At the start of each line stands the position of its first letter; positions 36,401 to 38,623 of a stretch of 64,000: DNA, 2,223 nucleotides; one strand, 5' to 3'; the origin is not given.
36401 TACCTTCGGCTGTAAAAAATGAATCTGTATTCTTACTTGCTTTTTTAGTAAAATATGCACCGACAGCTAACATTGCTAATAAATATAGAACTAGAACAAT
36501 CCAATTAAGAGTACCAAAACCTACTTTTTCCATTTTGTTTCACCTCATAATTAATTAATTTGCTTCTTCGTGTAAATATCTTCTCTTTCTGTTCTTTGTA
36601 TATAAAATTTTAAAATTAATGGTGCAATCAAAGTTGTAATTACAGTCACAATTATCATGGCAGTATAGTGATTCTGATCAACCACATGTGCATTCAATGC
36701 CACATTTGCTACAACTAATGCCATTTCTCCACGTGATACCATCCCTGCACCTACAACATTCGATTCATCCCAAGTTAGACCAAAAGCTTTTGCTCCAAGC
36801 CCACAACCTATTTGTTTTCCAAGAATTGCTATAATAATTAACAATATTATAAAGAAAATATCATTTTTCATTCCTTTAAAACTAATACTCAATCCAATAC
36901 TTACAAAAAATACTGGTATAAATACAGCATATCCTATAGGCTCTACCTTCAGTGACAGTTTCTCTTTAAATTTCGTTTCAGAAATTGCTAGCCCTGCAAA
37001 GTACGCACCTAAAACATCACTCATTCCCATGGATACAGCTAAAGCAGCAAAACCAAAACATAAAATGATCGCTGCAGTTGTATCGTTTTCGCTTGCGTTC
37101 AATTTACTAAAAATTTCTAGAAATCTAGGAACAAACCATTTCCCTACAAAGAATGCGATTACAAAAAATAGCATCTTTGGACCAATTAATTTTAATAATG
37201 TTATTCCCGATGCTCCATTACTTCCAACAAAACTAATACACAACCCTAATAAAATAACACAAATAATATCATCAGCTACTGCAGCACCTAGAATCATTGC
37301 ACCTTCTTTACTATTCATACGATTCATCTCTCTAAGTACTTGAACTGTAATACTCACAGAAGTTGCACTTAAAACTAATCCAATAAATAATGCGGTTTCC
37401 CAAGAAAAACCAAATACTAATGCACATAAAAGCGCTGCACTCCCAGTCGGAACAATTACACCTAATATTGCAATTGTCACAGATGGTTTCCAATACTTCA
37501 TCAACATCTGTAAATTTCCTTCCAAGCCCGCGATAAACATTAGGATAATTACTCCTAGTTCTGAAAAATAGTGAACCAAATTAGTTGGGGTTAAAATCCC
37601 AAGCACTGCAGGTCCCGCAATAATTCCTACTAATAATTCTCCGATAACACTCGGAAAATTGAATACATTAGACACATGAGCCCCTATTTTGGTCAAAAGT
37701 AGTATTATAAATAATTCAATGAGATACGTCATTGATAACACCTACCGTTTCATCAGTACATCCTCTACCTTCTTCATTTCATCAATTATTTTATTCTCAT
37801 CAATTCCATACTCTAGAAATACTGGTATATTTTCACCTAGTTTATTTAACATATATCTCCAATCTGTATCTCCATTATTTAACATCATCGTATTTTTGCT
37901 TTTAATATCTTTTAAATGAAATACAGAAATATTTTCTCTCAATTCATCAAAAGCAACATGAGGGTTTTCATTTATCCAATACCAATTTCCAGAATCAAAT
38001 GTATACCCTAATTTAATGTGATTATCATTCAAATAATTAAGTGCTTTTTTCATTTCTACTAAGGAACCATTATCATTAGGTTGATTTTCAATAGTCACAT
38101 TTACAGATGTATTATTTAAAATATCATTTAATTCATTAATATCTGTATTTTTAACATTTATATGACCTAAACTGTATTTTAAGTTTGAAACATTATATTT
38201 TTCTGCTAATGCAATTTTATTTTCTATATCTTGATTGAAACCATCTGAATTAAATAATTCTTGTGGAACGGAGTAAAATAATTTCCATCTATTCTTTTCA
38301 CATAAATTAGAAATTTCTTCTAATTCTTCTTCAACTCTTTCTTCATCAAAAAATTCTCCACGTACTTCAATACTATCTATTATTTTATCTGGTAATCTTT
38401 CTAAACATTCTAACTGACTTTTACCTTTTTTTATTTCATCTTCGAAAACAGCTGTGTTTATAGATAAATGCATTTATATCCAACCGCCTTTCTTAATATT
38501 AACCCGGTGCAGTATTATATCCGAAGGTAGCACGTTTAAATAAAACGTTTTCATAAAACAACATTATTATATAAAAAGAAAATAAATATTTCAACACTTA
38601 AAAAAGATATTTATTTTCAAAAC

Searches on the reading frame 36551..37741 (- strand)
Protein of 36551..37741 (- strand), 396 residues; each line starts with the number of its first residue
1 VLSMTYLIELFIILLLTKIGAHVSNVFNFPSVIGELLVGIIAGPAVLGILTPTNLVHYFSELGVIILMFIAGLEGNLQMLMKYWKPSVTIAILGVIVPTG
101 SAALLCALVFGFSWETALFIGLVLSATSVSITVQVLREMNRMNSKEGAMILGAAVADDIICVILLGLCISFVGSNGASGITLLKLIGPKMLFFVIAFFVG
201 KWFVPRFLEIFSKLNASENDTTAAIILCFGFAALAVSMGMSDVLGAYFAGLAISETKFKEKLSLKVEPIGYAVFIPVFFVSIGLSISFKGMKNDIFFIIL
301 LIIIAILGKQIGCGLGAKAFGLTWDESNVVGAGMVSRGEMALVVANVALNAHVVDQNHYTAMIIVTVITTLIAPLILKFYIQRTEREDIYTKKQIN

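Call 5: search_protein_families(library=pfam, proteins=[window:36551-37741:-])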
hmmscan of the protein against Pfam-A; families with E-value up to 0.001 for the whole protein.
window:36551-37741:- (396 aa): 1 family
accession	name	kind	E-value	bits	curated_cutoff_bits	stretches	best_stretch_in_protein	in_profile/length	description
PF00999.27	Na_H_Exchanger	-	7.2e-77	259.2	26.2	1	12-381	2-373/375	Sodium/hydrogen exchanger, transmembrane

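Call 6: search_protein_families(library=ncbifam, proteins=[window:36551-37741:-])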
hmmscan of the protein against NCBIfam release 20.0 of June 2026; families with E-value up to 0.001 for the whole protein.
window:36551-37741:- (396 aa): 8 families
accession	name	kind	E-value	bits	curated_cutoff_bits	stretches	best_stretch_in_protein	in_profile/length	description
TIGR00932.1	2a37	subfamily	2.4e-73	247.1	238.3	1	15-286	2-274/275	monovalent cation:proton antiporter-2 (CPA2) family protein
NF002924.0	PRK03562.1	equivalog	6.2e-39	133.9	752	1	5-389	5-387/623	glutathione-regulated potassium-efflux system protein KefC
NF045626.1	FeTrans_MagA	equivalog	1.2e-34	119.9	700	1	11-383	12-379/386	iron transporter MagA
NF002973.0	PRK03659.1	equivalog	8.2e-33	113.8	804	1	11-380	11-376/602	glutathione-regulated potassium-efflux system protein KefB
NF007950.1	PRK10669.1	equivalog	1.3e-28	100.2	700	1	14-386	15-396/547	YbaL family putative K(+) efflux transporter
NF003716.0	PRK05326.1-3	equivalog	4.9e-18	64.9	355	1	6-373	7-378/499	potassium/proton antiporter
NF003715.0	PRK05326.1-2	equivalog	4.6e-07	28.5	309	1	4-372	6-376/595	potassium/proton antiporter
TIGR00831.1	a_cpa1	equivalog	0.0003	19.5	279.6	1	18-256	9-246/525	Na+/H+ antiporter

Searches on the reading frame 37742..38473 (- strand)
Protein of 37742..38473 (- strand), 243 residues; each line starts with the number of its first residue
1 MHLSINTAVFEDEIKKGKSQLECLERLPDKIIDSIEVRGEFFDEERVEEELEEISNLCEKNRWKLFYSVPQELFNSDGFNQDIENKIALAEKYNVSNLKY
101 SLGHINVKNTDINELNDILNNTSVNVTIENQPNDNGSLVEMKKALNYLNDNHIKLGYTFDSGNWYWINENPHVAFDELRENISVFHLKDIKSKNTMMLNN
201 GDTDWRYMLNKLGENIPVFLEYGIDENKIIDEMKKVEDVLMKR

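Call 5: search_protein_families(library=pfam, proteins=[window:37742-38473:-])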
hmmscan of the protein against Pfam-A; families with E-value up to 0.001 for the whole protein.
window:37742-38473:- (243 aa): 1 family
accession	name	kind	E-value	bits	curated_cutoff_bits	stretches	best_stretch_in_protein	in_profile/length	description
PF01261.30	AP_endonuc_2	-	3.2e-08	34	31.1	1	111-227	107-237/249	Xylose isomerase-like TIM barrel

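Call 6: search_protein_families(library=ncbifam, proteins=[window:37742-38473:-])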
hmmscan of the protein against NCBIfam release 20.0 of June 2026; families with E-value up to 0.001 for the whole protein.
window:37742-38473:- (243 aa): 0 families
